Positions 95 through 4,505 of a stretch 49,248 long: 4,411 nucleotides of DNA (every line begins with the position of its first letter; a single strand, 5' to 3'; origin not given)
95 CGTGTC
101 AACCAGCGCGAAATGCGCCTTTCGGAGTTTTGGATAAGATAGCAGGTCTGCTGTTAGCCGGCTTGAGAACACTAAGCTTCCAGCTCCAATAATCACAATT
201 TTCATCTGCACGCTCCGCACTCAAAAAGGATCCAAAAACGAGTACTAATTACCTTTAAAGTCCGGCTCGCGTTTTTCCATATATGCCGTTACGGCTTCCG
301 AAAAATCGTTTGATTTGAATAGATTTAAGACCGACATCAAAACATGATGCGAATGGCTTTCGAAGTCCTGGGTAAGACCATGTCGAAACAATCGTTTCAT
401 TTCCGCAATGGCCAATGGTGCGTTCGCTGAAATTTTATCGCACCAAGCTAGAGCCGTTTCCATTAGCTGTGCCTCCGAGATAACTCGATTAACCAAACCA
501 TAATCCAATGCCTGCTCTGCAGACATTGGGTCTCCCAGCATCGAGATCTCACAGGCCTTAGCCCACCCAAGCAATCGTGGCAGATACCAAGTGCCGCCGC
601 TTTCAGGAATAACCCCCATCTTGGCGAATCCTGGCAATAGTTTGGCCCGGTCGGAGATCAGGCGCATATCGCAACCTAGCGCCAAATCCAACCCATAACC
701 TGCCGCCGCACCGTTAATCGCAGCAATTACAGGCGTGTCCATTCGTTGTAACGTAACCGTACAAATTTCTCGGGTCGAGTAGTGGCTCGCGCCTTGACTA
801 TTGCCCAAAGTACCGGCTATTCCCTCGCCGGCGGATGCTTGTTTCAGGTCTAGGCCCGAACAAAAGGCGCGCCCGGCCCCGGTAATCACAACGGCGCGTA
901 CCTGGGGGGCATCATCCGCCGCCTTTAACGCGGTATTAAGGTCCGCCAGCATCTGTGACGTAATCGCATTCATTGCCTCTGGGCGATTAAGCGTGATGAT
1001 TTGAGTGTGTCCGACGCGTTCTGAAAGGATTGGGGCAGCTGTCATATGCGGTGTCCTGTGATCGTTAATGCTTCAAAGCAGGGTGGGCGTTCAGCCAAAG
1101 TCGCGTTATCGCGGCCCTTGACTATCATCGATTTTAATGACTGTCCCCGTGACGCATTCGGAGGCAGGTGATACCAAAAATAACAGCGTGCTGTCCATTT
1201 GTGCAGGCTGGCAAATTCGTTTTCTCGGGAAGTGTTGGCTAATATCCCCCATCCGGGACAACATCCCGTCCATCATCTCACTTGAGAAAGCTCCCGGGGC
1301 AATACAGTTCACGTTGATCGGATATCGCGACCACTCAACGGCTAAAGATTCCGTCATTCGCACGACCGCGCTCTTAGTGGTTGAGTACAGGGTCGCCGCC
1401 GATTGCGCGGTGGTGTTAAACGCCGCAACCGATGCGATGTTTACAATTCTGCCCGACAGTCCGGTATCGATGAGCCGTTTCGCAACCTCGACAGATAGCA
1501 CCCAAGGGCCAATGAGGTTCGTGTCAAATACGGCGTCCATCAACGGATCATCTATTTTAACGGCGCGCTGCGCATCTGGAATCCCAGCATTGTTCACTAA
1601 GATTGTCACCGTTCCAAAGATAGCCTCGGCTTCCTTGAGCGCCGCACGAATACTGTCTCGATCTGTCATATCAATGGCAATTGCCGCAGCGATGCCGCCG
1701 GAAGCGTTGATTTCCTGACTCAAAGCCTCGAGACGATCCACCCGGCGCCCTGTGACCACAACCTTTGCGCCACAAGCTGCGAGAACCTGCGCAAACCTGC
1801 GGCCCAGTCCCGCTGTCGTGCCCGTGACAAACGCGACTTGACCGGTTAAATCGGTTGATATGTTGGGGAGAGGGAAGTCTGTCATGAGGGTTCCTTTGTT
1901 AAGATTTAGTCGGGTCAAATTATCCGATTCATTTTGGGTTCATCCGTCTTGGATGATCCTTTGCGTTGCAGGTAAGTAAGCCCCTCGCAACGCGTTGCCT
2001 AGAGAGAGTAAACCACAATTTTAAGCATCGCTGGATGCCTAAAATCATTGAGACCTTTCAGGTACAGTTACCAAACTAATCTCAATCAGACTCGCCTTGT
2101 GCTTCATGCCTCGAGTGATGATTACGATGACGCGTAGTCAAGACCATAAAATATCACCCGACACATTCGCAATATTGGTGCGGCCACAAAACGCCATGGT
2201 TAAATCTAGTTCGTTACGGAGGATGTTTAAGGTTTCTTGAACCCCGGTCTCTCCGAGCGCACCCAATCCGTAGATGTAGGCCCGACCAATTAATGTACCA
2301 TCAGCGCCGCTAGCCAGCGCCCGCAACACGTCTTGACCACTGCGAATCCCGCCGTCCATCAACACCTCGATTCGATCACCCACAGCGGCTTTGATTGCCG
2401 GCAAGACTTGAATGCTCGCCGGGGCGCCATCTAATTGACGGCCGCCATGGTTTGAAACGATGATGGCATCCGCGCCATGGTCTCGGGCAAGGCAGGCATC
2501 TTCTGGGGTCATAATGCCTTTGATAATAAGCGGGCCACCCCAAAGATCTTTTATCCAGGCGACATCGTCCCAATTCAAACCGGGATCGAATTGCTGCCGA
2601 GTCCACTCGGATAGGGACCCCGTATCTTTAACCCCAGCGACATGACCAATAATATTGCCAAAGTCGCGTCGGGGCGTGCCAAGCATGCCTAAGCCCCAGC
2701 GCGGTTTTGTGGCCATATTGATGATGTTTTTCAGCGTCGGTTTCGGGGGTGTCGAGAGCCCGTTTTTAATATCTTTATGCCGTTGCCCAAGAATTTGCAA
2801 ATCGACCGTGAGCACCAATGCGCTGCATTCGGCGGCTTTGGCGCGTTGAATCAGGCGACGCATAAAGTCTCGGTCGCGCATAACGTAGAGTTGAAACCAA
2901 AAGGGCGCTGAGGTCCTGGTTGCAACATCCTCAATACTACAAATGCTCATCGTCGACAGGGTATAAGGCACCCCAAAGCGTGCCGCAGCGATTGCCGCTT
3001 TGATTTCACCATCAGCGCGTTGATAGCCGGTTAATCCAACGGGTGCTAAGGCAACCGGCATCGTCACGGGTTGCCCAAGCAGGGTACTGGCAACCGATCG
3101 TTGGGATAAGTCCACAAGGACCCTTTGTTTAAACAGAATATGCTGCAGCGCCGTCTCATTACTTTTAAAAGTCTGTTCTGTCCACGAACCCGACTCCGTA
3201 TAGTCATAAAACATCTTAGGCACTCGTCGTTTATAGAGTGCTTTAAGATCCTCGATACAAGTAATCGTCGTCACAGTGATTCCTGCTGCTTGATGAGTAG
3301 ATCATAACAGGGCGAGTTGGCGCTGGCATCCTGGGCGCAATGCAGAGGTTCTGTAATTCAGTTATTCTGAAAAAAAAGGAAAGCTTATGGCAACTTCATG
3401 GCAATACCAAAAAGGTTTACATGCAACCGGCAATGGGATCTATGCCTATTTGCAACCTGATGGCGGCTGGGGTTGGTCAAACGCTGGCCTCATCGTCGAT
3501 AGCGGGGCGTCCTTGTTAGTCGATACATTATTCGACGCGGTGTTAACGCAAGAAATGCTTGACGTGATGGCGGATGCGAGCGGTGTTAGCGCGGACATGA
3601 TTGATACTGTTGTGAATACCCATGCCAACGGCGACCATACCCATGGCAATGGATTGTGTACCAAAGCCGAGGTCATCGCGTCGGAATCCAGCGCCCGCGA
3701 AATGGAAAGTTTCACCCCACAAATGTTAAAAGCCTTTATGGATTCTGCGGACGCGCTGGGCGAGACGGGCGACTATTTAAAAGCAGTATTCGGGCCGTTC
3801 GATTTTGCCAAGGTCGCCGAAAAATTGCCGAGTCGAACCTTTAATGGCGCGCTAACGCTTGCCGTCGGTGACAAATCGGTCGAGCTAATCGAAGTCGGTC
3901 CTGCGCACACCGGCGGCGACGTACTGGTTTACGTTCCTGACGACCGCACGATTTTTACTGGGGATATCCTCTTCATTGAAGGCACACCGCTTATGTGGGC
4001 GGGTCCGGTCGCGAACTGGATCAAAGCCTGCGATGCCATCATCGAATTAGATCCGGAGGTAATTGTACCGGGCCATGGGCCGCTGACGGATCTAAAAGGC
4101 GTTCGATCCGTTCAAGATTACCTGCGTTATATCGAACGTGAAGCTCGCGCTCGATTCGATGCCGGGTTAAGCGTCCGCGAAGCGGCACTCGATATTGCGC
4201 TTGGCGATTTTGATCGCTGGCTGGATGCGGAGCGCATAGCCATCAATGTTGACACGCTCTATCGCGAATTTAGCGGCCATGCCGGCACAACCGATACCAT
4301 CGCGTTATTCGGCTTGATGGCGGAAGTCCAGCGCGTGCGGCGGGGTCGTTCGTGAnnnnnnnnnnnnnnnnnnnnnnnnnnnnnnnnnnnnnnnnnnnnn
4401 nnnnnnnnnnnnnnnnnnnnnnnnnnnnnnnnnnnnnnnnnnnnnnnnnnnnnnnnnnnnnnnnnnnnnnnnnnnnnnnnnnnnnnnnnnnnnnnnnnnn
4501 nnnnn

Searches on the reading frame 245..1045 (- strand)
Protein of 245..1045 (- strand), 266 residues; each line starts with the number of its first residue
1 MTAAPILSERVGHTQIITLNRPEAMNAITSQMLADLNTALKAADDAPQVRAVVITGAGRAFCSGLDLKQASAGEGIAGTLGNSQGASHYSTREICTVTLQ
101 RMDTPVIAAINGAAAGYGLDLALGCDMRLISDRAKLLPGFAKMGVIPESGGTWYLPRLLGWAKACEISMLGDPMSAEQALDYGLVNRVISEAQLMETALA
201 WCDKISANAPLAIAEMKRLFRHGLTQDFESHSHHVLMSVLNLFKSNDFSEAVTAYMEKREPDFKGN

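Call 87: search_protein_families(library=pfam, max_evalue=0.000001, proteins=[window:245-1045:-])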
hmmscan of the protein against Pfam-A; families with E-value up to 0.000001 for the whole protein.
window:245-1045:- (266 aa): 2 families
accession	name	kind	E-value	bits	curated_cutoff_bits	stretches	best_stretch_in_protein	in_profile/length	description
PF00378.25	ECH_1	-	3.4e-62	210.5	27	1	16-265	8-250/251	Enoyl-CoA hydratase/isomerase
PF16113.10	ECH_2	-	3.3e-32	112.7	27.2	1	15-196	2-179/335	Enoyl-CoA hydratase/isomerase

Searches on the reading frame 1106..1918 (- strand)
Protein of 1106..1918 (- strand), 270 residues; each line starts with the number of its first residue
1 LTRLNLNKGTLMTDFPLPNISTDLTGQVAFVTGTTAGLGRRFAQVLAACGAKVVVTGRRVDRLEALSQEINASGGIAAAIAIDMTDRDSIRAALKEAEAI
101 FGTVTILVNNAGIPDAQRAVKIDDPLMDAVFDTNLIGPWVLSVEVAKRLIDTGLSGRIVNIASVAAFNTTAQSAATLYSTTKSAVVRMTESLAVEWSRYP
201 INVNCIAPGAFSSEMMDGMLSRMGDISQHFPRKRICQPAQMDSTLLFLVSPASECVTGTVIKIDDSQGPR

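Call 87: search_protein_families(library=pfam, max_evalue=0.000001, proteins=[window:1106-1918:-])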
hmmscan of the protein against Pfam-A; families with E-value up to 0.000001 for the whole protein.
window:1106-1918:- (270 aa): 3 families
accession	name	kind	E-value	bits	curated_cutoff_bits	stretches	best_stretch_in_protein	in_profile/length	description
PF00106.31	adh_short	-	2.5e-48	164.6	26.6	1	27-217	1-188/195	short chain dehydrogenase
PF13561.12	adh_short_C2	-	1.1e-42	146.7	27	1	36-264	6-232/236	Enoyl-(Acyl carrier protein) reductase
PF08659.16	KR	-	4.8e-12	46.6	22.6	1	30-166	4-139/180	KR domain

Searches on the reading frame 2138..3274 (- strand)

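Call 10: search_protein_families(library=pfam, max_evalue=0.00001, proteins=[window:2138-3274:-])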
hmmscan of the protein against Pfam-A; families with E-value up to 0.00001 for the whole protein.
window:2138-3274:- (378 aa): 2 families
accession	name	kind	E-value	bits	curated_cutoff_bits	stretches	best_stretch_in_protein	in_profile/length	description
PF01070.24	FMN_dh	-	1.1e-136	455.9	24.9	1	15-377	2-349/350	FMN-dependent dehydrogenase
PF03060.21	NMO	-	4.6e-06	26.7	28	0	249-335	138-227/331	Nitronate monooxygenase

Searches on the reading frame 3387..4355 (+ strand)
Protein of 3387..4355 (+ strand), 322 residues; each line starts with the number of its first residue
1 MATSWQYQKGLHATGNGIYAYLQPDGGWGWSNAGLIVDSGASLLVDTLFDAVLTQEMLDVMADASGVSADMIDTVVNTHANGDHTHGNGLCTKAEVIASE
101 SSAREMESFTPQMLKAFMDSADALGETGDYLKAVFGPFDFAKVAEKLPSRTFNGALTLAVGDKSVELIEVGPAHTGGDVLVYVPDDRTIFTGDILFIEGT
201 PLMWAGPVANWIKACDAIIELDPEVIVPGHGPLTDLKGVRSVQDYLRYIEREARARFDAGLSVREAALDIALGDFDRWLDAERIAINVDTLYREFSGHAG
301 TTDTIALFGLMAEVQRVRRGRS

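Call 10: search_protein_families(library=pfam, max_evalue=0.00001, proteins=[window:3387-4355:+])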
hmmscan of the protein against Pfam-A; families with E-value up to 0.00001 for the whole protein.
window:3387-4355:+ (322 aa): 1 family
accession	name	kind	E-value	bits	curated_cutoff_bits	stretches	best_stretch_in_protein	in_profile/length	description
PF00753.33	Lactamase_B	-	4.5e-27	95.7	22.7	1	27-230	2-196/196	Metallo-beta-lactamase superfamily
